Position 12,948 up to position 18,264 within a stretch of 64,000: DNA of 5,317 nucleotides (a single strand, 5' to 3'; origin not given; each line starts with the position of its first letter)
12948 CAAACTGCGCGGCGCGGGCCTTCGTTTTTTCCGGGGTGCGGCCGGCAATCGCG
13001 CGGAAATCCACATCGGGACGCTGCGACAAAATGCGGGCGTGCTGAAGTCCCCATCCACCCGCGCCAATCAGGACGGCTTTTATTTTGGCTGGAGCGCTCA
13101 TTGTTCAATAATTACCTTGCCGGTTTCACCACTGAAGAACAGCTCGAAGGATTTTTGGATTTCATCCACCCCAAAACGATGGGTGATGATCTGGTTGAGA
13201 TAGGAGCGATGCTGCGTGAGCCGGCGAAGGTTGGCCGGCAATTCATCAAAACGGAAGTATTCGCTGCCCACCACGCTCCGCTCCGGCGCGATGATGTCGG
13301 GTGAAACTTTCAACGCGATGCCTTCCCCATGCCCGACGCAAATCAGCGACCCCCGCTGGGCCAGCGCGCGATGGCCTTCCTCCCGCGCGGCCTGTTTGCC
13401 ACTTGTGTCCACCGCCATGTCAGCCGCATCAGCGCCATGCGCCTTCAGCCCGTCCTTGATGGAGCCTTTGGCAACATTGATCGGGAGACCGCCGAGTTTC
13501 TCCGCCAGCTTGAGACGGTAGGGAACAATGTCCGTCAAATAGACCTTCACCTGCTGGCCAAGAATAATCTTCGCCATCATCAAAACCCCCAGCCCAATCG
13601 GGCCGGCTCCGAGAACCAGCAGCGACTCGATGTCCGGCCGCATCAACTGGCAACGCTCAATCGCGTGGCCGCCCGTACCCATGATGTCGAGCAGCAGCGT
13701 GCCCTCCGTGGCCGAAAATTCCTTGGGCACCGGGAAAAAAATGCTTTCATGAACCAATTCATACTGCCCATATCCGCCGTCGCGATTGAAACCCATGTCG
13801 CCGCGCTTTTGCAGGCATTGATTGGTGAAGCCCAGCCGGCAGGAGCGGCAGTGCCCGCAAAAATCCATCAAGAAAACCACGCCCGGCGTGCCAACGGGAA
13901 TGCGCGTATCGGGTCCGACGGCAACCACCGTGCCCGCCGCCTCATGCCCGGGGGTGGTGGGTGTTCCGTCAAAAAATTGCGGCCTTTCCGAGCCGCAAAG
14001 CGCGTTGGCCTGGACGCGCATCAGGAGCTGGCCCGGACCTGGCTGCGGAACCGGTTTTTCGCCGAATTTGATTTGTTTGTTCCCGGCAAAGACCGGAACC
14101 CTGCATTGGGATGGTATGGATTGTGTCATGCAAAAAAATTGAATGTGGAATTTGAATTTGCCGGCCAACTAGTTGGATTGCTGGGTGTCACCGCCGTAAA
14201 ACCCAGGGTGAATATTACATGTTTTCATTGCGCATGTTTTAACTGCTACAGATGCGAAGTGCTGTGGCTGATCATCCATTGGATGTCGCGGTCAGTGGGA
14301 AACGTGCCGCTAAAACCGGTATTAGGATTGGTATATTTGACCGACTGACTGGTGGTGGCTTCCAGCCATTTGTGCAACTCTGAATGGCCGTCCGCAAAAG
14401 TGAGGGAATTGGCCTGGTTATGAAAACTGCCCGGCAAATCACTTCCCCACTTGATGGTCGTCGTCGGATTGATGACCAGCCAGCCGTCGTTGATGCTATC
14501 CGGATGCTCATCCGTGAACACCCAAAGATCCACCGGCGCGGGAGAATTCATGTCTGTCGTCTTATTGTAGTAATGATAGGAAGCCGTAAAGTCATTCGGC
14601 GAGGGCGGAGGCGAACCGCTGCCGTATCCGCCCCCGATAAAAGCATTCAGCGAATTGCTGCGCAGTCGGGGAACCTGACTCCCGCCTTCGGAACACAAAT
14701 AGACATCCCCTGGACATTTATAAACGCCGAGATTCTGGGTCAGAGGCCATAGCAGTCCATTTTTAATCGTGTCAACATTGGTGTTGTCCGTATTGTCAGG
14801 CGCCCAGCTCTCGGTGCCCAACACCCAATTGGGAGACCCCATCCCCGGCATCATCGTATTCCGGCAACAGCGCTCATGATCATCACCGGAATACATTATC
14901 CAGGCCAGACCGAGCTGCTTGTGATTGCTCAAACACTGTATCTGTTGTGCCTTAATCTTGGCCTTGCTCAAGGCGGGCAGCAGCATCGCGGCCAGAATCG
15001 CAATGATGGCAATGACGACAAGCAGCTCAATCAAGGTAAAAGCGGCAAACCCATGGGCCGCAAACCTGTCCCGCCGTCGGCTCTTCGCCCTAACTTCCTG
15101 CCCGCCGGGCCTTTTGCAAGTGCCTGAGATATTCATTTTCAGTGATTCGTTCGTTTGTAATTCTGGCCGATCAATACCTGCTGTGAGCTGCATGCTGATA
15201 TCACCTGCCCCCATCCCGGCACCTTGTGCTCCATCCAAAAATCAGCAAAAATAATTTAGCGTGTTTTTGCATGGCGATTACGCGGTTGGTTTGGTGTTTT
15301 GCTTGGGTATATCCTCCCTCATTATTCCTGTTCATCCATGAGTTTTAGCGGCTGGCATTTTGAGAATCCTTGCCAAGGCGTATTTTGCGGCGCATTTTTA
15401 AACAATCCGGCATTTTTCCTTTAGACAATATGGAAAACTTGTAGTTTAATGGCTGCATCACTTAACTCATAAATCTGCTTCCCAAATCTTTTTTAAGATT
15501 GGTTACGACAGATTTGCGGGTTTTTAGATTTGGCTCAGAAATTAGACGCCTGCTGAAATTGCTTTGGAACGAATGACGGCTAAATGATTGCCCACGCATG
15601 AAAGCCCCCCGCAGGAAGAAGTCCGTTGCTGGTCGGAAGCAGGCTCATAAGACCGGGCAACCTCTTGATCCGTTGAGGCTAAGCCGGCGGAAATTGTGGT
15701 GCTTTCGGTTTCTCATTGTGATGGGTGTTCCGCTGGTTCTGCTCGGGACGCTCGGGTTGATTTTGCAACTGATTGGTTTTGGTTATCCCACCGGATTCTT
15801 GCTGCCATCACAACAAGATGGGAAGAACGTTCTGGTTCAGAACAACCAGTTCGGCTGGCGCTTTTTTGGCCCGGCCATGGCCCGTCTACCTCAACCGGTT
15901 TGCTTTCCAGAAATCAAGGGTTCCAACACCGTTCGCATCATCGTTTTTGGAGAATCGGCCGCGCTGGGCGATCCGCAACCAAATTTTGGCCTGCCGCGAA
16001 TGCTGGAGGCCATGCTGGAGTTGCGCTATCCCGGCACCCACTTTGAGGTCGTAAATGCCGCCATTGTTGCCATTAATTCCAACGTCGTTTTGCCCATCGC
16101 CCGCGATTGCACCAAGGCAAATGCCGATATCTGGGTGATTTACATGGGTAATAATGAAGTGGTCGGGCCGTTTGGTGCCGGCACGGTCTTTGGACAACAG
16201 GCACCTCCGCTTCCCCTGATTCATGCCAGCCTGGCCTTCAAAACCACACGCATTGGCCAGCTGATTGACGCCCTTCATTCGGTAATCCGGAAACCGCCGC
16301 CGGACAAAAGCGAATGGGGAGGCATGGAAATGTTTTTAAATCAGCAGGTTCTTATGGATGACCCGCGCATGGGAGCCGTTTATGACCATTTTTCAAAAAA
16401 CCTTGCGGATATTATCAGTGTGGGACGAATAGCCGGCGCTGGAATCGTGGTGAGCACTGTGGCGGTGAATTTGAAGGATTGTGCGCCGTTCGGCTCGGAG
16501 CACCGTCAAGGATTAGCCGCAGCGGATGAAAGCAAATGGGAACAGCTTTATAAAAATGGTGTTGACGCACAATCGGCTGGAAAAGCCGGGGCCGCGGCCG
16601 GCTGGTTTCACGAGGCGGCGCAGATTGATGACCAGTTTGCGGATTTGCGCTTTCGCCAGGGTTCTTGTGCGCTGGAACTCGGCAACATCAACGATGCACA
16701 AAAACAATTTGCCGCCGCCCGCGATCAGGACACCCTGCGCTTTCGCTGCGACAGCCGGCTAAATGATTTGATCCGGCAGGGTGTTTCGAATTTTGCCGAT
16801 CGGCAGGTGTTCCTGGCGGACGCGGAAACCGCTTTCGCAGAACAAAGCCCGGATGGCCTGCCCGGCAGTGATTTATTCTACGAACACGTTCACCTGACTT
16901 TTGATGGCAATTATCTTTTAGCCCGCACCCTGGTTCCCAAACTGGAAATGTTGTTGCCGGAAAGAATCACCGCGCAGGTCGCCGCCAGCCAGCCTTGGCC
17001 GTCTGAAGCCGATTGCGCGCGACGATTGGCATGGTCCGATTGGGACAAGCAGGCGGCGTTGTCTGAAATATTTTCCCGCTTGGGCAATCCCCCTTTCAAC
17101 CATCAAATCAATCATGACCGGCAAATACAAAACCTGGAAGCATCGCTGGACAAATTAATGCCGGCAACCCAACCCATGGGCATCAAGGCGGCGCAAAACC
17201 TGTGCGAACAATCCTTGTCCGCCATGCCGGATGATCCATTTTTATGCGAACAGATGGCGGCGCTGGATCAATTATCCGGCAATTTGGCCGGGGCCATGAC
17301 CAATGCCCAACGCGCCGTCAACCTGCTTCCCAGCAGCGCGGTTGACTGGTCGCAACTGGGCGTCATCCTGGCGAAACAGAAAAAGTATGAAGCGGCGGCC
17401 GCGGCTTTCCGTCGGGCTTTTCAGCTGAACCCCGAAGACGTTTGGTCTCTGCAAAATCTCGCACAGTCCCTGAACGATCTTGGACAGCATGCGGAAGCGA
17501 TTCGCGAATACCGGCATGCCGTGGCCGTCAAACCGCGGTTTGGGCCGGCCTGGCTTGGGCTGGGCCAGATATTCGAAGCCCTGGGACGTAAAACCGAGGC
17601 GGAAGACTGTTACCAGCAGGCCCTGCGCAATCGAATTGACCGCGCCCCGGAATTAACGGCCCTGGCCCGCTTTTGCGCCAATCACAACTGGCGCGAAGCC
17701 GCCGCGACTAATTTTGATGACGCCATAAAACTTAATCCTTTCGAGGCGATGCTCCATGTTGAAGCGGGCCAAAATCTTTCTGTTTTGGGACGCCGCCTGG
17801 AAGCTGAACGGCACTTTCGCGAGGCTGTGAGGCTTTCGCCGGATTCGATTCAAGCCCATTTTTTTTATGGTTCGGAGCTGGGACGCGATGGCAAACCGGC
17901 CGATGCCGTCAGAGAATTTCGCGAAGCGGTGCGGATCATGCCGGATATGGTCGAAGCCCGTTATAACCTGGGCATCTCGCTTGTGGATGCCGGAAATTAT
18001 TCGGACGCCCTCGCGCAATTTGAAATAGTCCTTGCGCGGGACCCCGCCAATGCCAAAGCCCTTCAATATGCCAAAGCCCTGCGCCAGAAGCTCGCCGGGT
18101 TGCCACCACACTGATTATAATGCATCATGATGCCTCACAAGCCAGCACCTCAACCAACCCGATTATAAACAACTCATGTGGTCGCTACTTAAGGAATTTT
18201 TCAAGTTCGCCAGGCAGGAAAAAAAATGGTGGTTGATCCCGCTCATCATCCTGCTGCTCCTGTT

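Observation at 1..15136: Eleven co-directional, translationally coupled genes link a GRE to a sugar importer, two dehydrogenases and two large glycosidases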

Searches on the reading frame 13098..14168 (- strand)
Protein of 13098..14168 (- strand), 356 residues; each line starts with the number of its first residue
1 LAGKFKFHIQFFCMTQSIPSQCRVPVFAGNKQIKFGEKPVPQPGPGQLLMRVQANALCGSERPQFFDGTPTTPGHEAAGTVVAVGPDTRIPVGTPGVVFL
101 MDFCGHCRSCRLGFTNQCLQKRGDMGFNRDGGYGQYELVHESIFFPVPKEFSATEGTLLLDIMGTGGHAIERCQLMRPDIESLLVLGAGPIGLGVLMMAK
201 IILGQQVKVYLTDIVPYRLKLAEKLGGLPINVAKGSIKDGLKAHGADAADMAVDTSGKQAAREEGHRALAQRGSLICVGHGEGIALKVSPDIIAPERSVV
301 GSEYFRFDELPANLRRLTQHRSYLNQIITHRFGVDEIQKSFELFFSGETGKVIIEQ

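Call 5: search_protein_families(library=pfam, proteins=[window:13098-14168:-])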
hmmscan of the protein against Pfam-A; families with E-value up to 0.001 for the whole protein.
window:13098-14168:- (356 aa): 3 families
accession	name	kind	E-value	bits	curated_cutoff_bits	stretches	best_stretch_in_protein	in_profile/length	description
PF08240.17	ADH_N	-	2.5e-18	66.7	23.5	1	44-149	1-104/104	Alcohol dehydrogenase GroES-like domain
PF00107.32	ADH_zinc_N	-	2.4e-13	50.6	31.8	1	190-317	1-127/129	Zinc-binding dehydrogenase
PF16912.11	Glu_dehyd_C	-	4e-08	33.4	34.9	1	180-342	31-199/211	Glucose dehydrogenase C-terminus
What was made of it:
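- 13098..14129 (-): Zn-dependent medium-chain dehydrogenase of the threonine/sorbitol dehydrogenase type (343 aa from the ATG at 14129). ADH_N plus ADH_zinc_N (call 5).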

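Call 6: search_protein_families(library=ncbifam, proteins=[window:13098-14168:-])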
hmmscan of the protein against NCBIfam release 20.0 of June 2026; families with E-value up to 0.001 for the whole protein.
window:13098-14168:- (356 aa): 20 families
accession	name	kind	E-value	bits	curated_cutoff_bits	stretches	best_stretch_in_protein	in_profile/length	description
NF003808.0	PRK05396.1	equivalog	1.5e-35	122.7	380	1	32-355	12-339/341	L-threonine 3-dehydrogenase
TIGR00692.1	tdh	equivalog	5.6e-34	117.7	458.35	1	32-354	10-338/340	L-threonine 3-dehydrogenase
NF041097.1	keto_inos_dh_IolM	equivalog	1.3e-29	103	450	1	30-354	37-387/389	scyllo-inosose 3-dehydrogenase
NF007489.0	PRK10083.1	equivalog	6.6e-27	94.4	376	1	31-345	10-324/339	Zn-dependent oxidoreductase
TIGR02822.1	adh_fam_2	subfamily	1.9e-18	66.6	283.5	1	29-233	11-216/329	zinc-binding alcohol dehydrogenase family protein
TIGR03366.1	HpnZ_proposed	hypoth_equivalog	5.6e-18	65.2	328.1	1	41-335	1-313/315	putative phosphonate catabolism associated alcohol dehydrogenase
NF007642.0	PRK10309.1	equivalog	7e-17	61.7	550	1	28-228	7-207/347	galactitol-1-phosphate 5-dehydrogenase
TIGR03451.1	mycoS_dep_FDH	equivalog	7.2e-17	61.2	512.9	1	37-349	18-351/358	S-(hydroxymethyl)mycothiol dehydrogenase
NF010344.0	PRK13771.1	subfamily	1.6e-16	60.2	349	1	30-355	10-332/334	putative alcohol dehydrogenase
NF007375.0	PRK09880.1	equivalog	3.2e-16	59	469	1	22-341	5-327/344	L-idonate 5-dehydrogenase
TIGR03989.1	Rxyl_3153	subfamily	1.1e-15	57.8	440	2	31-118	12-105/370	NDMA-dependent alcohol dehydrogenase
TIGR02824.1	quinone_pig3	subfamily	3.3e-13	49.3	296.8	1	29-292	11-251/325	putative NAD(P)H quinone oxidoreductase, PIG3 family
NF041172.1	AcrlCoa_red_Thmprot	equivalog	6.6e-12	45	500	1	30-355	10-333/334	acryloyl-CoA reductase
NF047908.1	AldhRedAhr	equivalog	1.4e-11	43.8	470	1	70-346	58-324/335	NADPH-dependent aldehyde reductase Ahr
NF006940.0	PRK09422.1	equivalog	2.3e-11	43.3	344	1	50-282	29-263/338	alcohol dehydrogenase AdhP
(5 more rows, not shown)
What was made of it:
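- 13098..14129 (-): No NCBIfam equivalog cutoff is reached (call 6).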

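Call 48: search_solved_structures(query=window:13098-14129:-, max_evalue=1e-15)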
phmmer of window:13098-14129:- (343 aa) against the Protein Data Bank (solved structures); distinct sequences matched with E-value up to 1e-15: 30.
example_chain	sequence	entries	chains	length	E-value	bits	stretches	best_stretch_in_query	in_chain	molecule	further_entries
5kia_A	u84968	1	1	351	1.1e-28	103.7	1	27-342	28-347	L-threonine 3-dehydrogenase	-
2dq4_A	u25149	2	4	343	6.9e-28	101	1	20-342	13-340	L-threonine 3-dehydrogenase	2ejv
2d8a_A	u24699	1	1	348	2.7e-27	99.1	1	24-340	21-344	Probable L-threonine 3-dehydrogenase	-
2dfv_A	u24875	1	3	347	2.8e-27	99.1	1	24-340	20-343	Probable L-threonine 3-dehydrogenase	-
3gfb_A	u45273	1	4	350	3.2e-22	82.4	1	24-340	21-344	L-threonine 3-dehydrogenase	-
1e3j_A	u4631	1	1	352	9.9e-22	80.8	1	18-330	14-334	NADP(H)-DEPENDENT KETOSE REDUCTASE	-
5vm2_A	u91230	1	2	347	1.1e-21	80.7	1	19-331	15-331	Alcohol dehydrogenase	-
1pl6_A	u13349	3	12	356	9.5e-21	77.6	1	16-340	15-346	Sorbitol dehydrogenase | human sorbitol dehydrogenase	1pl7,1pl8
3wnq_A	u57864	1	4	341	2.4e-20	76.2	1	4-213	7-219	(R)-specific carbonyl reductase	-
3wle_A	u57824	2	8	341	3.3e-20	75.8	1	4-213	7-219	(R)-specific carbonyl reductase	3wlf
9uee_A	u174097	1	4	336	4.4e-20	75.4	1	4-213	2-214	(R)-specific carbonyl reductase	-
5k1s_A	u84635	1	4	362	7.5e-20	74.6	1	19-323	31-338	Oxidoreductase, zinc-binding dehydrogenase family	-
6isv_A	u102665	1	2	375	8.2e-20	74.5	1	13-289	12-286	Acetophenone reductase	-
4c4o_A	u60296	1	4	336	9.1e-20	74.4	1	23-213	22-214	CARBONYL REDUCTASE CPCR2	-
4ej6_A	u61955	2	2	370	1e-19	74.2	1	24-323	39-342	Putative zinc-binding dehydrogenase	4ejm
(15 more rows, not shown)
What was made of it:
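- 13098..14129 (-): Best solved relatives are L-threonine 3-dehydrogenase, ketose reductase and sorbitol dehydrogenase (call 48).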

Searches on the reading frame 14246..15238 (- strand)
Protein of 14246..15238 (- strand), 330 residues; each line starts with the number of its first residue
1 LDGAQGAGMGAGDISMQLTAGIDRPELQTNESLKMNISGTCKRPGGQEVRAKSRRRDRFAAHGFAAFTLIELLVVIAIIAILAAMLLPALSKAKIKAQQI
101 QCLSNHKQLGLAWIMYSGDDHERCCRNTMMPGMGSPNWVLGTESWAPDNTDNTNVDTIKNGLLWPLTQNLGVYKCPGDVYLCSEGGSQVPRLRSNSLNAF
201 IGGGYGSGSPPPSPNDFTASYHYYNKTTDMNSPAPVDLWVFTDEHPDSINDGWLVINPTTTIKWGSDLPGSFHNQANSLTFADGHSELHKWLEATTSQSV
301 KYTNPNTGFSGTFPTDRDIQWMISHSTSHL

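Call 5: search_protein_families(library=pfam, proteins=[window:14246-15238:-])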
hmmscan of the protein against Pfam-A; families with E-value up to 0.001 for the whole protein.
window:14246-15238:- (330 aa): 1 family
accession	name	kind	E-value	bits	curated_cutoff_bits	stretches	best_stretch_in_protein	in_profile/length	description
PF07963.17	N_methyl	-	3.6e-06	26.7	21.2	1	65-87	5-27/27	Prokaryotic N-terminal methylation motif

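Call 6: search_protein_families(library=ncbifam, proteins=[window:14246-15238:-])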
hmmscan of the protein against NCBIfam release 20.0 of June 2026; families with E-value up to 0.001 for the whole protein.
window:14246-15238:- (330 aa): 8 families
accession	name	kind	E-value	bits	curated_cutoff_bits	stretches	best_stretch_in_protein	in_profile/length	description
NF041775.1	typeIV_PilA_Myxo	equivalog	1.2e-06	28.7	400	1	65-110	11-56/214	type IV pilin protein PilA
NF040999.1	pilin_ComGC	equivalog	1.5e-06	28.3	75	1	66-102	3-39/84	competence type IV pilus major pilin ComGC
TIGR01710.1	typeII_sec_gspG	equivalog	7e-06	26.1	88.85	1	66-117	2-53/134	type II secretion system major pseudopilin GspG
NF007862.0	PRK10574.1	equivalog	9.7e-06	25.8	138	1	66-97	6-37/145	prepilin peptidase-dependent pilin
NF041013.1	T4P_ComGE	equivalog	1.3e-05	25.2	49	1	66-101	5-40/83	competence type IV pilus minor pilin ComGE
TIGR02596.1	TIGR02596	subfamily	2.4e-05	24.5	70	1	67-105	1-38/196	Verru_Chthon cassette protein D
TIGR01708.2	typeII_sec_gspH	equivalog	3.2e-05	24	80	1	67-98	4-37/169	type II secretion system minor pseudopilin GspH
TIGR02532.1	IV_pilin_GFxxxE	domain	4.2e-05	23.2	16.3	1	66-87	3-24/24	prepilin-type N-terminal cleavage/methylation domain-containing protein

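Call 66: search_protein_families(library=pfam, proteins=[window:14246-15136:-], max_evalue=5)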
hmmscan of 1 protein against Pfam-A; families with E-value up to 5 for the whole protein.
window:14246-15136:- (296 aa): 2 families
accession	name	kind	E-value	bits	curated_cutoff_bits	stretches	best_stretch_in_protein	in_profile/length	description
PF07963.17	N_methyl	-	3.2e-06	26.9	21.2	1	31-53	5-27/27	Prokaryotic N-terminal methylation motif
PF07596.16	SBP_bac_10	-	0.094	13.2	23.3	1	62-84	6-28/268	Protein of unknown function (DUF1559)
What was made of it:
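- On DUF1559 (PF07596) proteins: Only the N-terminal methylation motif is significant (call 66).
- Checked: DUF1559 (PF07596) scores 13 bits against a cutoff of 23, E = 0.09 (call 66).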

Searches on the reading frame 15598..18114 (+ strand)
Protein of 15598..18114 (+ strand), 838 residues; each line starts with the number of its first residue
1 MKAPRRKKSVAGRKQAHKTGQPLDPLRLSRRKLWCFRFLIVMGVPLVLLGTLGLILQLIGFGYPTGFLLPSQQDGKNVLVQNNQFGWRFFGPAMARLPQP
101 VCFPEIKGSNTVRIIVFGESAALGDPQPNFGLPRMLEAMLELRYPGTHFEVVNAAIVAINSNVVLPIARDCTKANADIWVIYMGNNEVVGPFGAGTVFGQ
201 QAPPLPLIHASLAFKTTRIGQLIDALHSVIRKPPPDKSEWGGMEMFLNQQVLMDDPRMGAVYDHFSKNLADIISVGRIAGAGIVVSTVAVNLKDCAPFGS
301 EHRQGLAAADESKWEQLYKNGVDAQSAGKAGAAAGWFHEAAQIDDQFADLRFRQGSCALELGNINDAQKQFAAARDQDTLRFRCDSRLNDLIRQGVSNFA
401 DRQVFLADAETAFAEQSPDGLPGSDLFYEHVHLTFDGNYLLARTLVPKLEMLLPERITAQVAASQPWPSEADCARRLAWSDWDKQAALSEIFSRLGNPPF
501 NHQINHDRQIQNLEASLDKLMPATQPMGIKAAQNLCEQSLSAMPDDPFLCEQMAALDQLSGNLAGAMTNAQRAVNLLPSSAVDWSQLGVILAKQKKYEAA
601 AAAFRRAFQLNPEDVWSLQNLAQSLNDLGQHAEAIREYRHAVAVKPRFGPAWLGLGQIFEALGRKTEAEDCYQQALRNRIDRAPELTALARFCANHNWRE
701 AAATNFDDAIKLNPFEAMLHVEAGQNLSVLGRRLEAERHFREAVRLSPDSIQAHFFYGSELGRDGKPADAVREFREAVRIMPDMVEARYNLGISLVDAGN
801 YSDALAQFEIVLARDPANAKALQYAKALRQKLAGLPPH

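Call 34: search_protein_families(library=pfam, proteins=[window:15598-18114:+], max_evalue=0.00001)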
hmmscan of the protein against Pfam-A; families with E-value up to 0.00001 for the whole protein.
window:15598-18114:+ (838 aa): 17 families
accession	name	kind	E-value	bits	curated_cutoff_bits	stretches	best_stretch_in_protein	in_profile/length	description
PF07719.23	TPR_2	-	1.6e-35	118.7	27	1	584-614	4-34/34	Tetratricopeptide repeat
PF00515.34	TPR_1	-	2.3e-29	100.4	27.8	1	584-614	4-34/34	Tetratricopeptide repeat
PF13181.12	TPR_8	-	6.8e-25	85.5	25.7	0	651-677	3-29/34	Tetratricopeptide repeat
PF14559.12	TPR_19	-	9.4e-24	84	25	1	764-827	4-66/68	Tetratricopeptide repeat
PF13432.12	TPR_16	-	3.4e-23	82.2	32.7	2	621-679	3-61/65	Tetratricopeptide repeat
PF13414.12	TPR_11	-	1.5e-22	79.4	26.8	0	624-663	3-42/42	TPR repeat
PF13428.12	TPR_14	-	9.9e-20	69.5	23.5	0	584-623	4-43/44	Tetratricopeptide repeat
PF13431.12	TPR_17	-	1e-19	69.5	24.4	0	604-635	2-33/34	Tetratricopeptide repeat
PF13424.12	TPR_12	-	2.1e-17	63.5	30.1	1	584-645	6-75/77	Tetratricopeptide repeat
PF23914.1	TPR_CcmH_CycH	-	7.6e-12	45.8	42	0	578-631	47-100/158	Cytochrome c-type biogenesis protein H TPR domain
PF13174.12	TPR_6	-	3.8e-11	43.3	26.3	0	651-678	2-29/33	Tetratricopeptide repeat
PF13374.12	TPR_10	-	1.9e-09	37.7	27.5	0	616-644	3-31/42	Tetratricopeptide repeat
PF24575.1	TPR_Slam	-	3e-09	37.7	35.2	0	761-808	57-104/104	Surface lipoprotein assembly modifier, N-terminal TPR repeats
PF12895.13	ANAPC3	-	1.1e-08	35.6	27.2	0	562-638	4-79/82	Anaphase-promoting complex, cyclosome, subunit 3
PF13176.12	TPR_7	-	2.6e-08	33.8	27.9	0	651-677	1-29/36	Tetratricopeptide repeat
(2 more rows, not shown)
